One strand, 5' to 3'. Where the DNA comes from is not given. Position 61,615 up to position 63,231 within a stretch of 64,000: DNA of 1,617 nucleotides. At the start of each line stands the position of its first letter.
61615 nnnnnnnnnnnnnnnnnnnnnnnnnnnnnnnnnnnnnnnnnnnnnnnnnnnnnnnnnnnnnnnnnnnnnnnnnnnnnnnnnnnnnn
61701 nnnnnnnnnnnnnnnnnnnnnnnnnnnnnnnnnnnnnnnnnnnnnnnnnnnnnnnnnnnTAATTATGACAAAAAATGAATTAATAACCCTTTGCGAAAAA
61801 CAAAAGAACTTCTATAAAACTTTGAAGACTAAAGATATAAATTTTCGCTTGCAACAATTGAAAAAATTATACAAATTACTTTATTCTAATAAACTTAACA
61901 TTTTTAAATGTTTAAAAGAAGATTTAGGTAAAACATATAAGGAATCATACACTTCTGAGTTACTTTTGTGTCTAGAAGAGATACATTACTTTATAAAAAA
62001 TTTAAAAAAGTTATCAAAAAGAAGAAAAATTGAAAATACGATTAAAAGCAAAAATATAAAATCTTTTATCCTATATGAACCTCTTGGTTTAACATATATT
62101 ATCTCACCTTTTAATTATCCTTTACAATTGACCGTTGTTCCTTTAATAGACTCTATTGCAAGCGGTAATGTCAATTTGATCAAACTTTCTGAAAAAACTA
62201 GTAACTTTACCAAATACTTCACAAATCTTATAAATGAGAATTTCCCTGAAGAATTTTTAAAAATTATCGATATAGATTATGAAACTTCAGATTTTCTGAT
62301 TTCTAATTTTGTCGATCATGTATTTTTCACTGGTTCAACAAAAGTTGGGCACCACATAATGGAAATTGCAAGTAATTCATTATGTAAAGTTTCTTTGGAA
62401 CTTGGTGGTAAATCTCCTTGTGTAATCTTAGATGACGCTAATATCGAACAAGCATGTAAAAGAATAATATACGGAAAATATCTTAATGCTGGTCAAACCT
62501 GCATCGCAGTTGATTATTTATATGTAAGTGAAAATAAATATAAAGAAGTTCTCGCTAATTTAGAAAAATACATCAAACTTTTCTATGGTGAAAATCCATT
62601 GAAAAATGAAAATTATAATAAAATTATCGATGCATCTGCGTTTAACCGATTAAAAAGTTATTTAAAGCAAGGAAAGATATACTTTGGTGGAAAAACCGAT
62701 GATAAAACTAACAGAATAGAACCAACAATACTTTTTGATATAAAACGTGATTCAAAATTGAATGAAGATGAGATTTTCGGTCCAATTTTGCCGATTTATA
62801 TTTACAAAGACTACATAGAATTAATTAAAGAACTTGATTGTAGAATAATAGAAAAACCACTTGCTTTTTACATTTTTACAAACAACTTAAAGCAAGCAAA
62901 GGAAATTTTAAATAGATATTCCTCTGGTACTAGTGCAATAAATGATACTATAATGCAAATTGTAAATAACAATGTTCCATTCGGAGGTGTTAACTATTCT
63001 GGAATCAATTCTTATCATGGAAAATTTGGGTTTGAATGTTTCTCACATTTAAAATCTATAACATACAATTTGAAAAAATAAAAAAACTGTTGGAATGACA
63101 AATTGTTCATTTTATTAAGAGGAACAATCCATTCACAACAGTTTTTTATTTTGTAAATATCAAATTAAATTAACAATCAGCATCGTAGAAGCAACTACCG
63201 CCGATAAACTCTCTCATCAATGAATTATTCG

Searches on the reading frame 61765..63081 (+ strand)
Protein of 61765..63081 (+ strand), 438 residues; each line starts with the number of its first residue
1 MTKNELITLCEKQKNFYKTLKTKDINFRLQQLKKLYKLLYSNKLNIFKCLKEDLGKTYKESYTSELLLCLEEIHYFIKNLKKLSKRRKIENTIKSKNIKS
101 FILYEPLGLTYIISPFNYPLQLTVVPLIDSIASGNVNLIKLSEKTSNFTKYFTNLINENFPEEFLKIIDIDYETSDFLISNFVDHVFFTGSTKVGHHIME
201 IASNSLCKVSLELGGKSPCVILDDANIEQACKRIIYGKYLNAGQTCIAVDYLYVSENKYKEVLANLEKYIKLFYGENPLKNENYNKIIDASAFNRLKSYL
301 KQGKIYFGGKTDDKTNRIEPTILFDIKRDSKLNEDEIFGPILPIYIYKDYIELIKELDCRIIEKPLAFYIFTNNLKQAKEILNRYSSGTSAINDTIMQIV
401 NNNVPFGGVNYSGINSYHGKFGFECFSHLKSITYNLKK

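Call 80: find_encoding_contigs(protein=window:61765-63081:+, flank=10000, max_places=3)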
Protein window:61765-63081:+ (438 aa): 5 contigs read that carry it; 2 places shown.
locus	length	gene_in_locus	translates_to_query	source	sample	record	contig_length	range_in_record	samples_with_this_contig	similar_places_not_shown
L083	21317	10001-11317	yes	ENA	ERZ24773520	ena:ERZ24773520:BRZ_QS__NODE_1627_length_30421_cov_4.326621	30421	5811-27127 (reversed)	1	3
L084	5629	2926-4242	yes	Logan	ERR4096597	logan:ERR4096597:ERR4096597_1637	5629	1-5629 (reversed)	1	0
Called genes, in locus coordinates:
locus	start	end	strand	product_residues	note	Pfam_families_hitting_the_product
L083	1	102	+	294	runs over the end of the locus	PF00491:Arginase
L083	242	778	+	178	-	PF02482:Ribosomal_S30AE, PF16321:Ribosom_S30AE_C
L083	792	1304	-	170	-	-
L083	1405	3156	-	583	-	PF01432:Peptidase_M3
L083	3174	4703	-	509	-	PF02074:Peptidase_M32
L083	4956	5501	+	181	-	PF01965:DJ-1_PfpI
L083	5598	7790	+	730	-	PF01138:RNase_PH, PF03725:RNase_PH_C, PF03726:PNPase, PF01138:RNase_PH, PF00575:S1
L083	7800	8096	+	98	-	-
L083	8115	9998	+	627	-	PF09479:Flg_new (faint)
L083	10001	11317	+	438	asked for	PF00171:Aldedh, PF05893:LuxC (weak)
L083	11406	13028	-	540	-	PF00485:PRK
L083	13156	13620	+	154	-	PF03449:GreA_GreB_N, PF01272:GreA_GreB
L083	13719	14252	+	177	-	PF10531:SLBB, PF22461:SLBB_2 (weak), PF12836:HHH_3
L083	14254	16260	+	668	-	PF03772:Competence, PF00753:Lactamase_B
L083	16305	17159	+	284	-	PF03309:Pan_kinase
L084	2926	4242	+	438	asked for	PF00171:Aldedh, PF05893:LuxC (weak)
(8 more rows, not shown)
